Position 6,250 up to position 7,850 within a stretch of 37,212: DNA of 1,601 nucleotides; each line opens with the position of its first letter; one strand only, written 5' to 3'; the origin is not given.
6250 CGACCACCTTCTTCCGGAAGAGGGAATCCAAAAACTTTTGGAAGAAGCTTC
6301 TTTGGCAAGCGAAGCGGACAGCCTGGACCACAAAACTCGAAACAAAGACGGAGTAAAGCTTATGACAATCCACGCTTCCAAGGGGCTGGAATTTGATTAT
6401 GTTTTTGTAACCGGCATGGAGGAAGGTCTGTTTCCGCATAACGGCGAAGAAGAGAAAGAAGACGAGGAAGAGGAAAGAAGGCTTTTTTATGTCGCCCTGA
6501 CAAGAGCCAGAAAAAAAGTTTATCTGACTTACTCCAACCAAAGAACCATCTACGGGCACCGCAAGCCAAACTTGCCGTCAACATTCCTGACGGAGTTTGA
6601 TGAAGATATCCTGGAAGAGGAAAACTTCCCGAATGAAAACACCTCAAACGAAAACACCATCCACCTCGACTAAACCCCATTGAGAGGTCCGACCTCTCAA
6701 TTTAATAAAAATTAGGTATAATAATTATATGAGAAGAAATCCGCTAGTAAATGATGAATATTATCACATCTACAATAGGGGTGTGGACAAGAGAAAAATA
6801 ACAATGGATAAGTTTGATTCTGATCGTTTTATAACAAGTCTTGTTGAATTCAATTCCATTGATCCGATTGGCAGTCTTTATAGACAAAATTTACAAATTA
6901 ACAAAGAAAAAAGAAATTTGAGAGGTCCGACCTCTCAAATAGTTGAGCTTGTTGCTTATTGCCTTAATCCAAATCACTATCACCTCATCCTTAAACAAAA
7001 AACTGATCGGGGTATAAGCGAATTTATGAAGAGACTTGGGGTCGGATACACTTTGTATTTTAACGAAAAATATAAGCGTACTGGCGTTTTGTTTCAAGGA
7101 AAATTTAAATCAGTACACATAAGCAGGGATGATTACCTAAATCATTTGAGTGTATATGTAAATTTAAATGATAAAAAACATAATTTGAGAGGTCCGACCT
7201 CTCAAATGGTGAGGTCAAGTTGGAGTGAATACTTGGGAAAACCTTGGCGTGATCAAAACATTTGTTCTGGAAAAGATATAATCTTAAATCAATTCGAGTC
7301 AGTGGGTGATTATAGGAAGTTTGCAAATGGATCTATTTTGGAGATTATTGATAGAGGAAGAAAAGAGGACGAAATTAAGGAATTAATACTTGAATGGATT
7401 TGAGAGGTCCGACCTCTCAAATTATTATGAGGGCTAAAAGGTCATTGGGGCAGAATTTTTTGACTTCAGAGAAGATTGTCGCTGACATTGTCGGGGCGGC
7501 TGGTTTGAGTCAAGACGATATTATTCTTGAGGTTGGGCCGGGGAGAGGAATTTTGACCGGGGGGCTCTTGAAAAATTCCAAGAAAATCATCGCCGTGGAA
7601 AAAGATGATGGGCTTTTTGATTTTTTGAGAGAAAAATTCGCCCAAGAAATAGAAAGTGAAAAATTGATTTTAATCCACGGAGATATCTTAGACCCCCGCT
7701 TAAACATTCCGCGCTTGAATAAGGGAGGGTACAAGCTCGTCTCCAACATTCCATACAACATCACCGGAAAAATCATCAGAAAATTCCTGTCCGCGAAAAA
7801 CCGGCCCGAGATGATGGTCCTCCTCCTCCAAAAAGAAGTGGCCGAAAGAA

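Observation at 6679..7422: RAYT-like Y1 transposase gene flanked by its presumptive REP palindrome and carrying two further copies in frame inside its own coding sequence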

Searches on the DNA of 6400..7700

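Call 60: search_rna_families(source=window, start=6400, end=7700, threshold=evalue, max_evalue=1)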
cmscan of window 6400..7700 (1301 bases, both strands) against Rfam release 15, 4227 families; matches with E-value up to 1: 1.
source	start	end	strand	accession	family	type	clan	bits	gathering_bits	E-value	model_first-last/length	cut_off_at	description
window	6440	6538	+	RF03531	n00280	Gene; sRNA;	-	50.6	65.2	3.6e-07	1-101/101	no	Clostridioides difficile sRNA included into helicase gene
